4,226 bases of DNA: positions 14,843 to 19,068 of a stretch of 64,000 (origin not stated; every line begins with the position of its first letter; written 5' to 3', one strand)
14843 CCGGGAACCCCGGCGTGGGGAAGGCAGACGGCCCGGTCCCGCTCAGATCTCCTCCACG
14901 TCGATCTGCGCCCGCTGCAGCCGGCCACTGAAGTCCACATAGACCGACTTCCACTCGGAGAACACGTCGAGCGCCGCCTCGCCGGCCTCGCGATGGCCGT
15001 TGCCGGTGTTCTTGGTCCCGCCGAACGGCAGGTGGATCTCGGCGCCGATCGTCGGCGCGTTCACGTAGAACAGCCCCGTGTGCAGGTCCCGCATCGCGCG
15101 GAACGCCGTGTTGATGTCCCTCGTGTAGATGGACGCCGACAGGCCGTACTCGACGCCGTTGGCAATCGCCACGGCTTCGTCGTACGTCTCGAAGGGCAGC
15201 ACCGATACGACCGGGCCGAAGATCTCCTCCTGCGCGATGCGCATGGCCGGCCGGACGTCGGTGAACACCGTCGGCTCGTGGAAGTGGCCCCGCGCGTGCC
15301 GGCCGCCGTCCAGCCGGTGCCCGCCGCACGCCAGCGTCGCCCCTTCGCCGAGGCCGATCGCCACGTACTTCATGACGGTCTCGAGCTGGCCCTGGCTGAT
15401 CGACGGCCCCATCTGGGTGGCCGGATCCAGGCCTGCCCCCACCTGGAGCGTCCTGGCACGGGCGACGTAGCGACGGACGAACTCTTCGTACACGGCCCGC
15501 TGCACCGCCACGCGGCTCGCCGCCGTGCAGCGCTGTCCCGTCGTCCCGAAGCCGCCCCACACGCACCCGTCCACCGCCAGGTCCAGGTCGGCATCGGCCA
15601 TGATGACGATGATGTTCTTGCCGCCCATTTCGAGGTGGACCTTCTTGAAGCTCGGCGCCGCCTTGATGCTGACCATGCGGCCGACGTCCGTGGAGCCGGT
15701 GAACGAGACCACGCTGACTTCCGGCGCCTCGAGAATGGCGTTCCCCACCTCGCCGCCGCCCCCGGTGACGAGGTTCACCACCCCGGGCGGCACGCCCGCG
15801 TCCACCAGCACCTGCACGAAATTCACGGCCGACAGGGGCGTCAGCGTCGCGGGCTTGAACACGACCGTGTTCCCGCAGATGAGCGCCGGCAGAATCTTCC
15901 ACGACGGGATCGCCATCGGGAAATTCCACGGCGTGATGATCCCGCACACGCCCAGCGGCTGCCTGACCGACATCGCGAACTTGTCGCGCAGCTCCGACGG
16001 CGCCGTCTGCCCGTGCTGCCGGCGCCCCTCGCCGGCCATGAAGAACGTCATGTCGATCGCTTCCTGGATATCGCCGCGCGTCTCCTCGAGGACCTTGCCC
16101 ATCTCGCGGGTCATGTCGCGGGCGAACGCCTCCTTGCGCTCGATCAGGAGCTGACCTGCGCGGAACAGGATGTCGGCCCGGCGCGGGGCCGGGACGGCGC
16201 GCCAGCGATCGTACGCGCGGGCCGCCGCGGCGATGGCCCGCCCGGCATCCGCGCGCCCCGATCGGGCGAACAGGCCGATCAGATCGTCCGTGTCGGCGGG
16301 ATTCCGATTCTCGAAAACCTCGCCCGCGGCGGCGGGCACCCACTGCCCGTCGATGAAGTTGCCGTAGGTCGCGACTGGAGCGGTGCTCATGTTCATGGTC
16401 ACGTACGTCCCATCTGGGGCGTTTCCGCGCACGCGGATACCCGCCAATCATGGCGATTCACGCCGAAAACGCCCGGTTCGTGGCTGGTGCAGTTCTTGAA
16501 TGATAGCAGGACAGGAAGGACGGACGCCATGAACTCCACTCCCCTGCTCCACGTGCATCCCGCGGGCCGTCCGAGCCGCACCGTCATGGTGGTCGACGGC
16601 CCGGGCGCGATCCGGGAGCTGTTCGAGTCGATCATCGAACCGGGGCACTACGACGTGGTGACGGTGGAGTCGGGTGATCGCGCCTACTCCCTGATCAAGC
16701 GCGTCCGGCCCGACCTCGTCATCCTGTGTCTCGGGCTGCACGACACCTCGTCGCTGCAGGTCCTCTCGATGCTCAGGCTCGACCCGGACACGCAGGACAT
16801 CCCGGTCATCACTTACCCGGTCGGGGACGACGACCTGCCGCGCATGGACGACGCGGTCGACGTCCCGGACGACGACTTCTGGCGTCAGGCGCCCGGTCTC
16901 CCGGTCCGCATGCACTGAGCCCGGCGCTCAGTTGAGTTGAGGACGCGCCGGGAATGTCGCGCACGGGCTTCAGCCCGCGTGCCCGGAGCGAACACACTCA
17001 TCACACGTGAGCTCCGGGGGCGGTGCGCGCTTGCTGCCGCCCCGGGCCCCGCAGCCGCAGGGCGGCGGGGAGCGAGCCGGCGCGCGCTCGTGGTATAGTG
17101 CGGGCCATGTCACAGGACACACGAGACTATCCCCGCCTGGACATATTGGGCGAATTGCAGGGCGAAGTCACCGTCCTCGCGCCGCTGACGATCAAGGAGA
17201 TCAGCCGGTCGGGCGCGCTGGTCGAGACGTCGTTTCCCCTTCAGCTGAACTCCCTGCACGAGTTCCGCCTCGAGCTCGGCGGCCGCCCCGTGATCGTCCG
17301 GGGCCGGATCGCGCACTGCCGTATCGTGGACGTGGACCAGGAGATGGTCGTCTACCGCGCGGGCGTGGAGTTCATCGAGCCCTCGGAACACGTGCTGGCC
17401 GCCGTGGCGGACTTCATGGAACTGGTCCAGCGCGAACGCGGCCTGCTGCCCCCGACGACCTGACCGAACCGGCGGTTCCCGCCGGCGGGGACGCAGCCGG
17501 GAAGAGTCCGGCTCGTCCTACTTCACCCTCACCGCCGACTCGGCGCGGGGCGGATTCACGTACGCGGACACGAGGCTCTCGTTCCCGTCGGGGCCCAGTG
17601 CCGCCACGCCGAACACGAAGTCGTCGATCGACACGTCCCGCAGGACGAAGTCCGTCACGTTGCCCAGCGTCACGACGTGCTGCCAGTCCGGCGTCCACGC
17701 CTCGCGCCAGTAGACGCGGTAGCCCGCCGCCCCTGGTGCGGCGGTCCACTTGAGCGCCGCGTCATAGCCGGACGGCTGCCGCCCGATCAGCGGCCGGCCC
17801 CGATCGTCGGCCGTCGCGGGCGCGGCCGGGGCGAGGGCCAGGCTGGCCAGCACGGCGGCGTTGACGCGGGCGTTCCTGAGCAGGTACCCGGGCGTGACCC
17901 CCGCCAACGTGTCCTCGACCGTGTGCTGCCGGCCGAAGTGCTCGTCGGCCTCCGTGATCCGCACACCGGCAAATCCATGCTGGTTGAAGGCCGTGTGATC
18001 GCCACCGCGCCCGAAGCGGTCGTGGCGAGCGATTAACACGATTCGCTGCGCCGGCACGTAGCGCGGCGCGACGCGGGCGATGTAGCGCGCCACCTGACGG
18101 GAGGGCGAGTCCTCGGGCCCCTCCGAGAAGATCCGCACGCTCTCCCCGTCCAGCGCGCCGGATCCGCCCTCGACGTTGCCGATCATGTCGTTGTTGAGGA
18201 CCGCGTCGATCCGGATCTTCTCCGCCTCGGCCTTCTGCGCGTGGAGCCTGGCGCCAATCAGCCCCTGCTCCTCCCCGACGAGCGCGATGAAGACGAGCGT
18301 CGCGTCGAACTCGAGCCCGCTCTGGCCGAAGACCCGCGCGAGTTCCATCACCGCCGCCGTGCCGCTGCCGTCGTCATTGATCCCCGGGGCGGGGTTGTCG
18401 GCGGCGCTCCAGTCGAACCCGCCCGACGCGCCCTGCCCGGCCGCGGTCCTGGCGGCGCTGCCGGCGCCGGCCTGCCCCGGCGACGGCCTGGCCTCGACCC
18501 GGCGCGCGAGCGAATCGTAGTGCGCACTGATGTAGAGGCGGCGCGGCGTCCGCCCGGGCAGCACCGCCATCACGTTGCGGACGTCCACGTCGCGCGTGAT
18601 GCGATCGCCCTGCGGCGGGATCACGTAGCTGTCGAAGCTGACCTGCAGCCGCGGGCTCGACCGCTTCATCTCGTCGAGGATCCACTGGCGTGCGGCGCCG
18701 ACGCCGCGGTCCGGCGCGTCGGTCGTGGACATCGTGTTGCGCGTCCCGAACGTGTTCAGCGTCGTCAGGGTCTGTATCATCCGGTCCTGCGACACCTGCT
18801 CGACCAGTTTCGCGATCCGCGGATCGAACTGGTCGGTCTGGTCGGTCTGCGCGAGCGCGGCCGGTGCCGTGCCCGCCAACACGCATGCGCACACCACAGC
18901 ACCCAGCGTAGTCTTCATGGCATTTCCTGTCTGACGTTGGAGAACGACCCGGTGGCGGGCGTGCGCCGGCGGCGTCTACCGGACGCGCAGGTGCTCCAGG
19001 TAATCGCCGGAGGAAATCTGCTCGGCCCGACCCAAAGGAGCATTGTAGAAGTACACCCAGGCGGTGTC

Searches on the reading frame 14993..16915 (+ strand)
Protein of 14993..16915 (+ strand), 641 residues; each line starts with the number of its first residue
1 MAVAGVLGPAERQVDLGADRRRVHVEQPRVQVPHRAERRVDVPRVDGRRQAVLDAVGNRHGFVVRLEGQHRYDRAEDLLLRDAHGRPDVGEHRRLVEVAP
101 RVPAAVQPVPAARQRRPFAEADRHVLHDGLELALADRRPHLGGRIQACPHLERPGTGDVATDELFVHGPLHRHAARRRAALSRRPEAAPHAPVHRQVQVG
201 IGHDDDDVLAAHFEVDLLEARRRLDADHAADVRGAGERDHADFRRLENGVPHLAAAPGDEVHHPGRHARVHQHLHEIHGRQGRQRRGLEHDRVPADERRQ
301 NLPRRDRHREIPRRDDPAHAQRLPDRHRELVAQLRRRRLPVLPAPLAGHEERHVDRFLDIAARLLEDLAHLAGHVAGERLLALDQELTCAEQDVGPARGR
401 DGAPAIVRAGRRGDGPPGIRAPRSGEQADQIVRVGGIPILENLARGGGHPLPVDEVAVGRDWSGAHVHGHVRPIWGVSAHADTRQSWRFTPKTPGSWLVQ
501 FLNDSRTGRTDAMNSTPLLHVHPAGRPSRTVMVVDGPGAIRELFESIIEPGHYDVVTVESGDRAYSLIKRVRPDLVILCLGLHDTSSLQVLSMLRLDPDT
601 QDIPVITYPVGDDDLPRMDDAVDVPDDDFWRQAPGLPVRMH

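Call 12: search_protein_families(library=pfam, proteins=[window:14993-16915:+])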
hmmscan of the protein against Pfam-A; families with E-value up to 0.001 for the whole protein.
window:14993-16915:+ (641 aa): 1 family
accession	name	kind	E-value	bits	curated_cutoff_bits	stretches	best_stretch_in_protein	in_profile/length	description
PF00072.30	Response_reg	-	8.8e-07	29.5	30.2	1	531-608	1-76/111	Response regulator receiver domain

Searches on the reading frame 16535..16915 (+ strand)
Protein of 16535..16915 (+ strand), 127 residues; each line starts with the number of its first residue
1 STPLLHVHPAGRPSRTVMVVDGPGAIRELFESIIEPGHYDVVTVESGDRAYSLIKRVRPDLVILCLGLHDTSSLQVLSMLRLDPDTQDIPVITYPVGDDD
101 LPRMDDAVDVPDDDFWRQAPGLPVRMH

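Call 101: search_protein_families(library=pfam, max_evalue=0.001, proteins=[window:16535-16915:+])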
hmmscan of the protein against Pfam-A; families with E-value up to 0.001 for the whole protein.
window:16535-16915:+ (127 aa): 1 family
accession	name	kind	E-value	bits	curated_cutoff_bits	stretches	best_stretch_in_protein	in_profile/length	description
PF00072.30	Response_reg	-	4.5e-08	33.7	30.2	1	17-95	1-77/111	Response regulator receiver domain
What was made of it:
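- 16535..16918 (+): Single-domain response-regulator gene that stops on copy B's tip. call 101 (PF00072)
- Checked: TGA 16916-16918 ends a 127-aa response-regulator gene (Pfam, call 101).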

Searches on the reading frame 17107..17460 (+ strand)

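Call 101: search_protein_families(library=pfam, max_evalue=0.001, proteins=[window:17107-17460:+])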
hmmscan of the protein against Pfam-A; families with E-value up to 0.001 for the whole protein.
window:17107-17460:+ (118 aa): 1 family
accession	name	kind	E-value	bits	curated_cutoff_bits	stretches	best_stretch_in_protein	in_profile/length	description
PF07238.19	PilZ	-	5.1e-07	30.4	22.5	1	17-104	16-100/102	PilZ domain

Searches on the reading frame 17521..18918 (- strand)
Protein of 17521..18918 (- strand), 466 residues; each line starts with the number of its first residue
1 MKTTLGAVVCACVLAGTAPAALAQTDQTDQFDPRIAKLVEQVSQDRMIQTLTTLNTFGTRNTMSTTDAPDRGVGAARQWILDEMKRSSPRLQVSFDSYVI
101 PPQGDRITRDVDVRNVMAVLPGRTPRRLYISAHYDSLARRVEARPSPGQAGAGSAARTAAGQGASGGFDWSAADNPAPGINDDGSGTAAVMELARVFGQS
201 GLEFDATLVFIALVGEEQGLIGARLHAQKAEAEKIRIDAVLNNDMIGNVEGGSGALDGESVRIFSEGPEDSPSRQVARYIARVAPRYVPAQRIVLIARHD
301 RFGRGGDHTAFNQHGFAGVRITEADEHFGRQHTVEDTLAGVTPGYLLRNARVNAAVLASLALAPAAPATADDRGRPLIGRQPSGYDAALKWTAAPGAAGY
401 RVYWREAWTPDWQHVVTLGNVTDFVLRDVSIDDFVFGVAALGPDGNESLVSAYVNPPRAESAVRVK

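Call 12: search_protein_families(library=pfam, proteins=[window:17521-18918:-])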
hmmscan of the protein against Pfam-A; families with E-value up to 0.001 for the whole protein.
window:17521-18918:- (466 aa): 2 families
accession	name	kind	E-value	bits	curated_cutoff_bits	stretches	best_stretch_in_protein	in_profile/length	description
PF04389.22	Peptidase_M28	-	4.5e-29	102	21.3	1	115-356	1-192/193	Peptidase family M28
PF01546.33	Peptidase_M20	-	5.4e-06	26.9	24.6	1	177-296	30-113/206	Peptidase family M20/M25/M40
